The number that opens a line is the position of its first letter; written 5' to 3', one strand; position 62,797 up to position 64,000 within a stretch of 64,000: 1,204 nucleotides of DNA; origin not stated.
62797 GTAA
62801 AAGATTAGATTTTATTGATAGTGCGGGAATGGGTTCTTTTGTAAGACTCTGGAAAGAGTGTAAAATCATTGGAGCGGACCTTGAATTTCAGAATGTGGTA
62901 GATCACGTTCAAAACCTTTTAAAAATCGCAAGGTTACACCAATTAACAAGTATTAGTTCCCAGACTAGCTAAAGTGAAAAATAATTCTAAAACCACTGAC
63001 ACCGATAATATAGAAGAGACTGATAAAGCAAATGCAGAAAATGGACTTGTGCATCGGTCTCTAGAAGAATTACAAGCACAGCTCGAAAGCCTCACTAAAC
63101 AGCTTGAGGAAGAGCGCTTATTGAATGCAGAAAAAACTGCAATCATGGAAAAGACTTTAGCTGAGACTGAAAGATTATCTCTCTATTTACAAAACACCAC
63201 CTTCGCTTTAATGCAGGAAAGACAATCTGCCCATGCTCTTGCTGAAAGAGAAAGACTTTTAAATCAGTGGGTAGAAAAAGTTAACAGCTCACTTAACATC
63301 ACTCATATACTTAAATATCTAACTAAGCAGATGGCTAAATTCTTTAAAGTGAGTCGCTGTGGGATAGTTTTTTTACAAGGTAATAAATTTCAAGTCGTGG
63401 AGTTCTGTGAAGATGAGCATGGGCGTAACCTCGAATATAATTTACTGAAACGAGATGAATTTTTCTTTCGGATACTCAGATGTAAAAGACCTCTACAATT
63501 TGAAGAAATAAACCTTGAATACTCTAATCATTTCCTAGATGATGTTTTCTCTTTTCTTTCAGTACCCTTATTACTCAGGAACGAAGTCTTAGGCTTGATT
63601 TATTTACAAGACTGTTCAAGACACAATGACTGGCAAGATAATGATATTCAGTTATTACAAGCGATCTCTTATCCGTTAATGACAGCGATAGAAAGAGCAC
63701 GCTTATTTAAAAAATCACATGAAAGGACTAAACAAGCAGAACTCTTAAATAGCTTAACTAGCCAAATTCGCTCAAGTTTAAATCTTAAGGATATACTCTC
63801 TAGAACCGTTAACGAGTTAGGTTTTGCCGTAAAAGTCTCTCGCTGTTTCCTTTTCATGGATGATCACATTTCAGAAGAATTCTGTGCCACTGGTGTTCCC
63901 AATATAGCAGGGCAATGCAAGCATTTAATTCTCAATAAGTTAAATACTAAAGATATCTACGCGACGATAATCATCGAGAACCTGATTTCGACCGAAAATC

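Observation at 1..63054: Dense family of miniature palindromic elements sharing the 21-nt core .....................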

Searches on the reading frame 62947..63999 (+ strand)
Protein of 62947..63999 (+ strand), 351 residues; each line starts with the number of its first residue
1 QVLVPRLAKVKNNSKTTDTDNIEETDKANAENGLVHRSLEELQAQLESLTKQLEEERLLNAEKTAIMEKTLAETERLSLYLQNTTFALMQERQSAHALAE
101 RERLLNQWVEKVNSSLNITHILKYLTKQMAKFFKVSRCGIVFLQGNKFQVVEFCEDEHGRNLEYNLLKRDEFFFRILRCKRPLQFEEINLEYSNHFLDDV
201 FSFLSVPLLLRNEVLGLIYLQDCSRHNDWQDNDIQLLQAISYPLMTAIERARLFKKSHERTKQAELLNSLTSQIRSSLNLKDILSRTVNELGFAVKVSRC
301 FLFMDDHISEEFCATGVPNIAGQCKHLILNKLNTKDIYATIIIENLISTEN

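Call 32: search_protein_families(library=pfam, proteins=[window:62947-63999:+])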
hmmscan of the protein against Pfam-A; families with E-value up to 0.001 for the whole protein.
window:62947-63999:+ (351 aa): 3 families
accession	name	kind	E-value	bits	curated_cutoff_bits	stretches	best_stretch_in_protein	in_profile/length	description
PF01590.32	GAF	-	3.5e-15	57.1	22.4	1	120-248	4-133/133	GAF domain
PF13185.12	GAF_2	-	2.2e-06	28.4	28.6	1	116-249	2-136/136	GAF domain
PF13492.12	GAF_3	-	0.00044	21.1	27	0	119-250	3-129/129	GAF domain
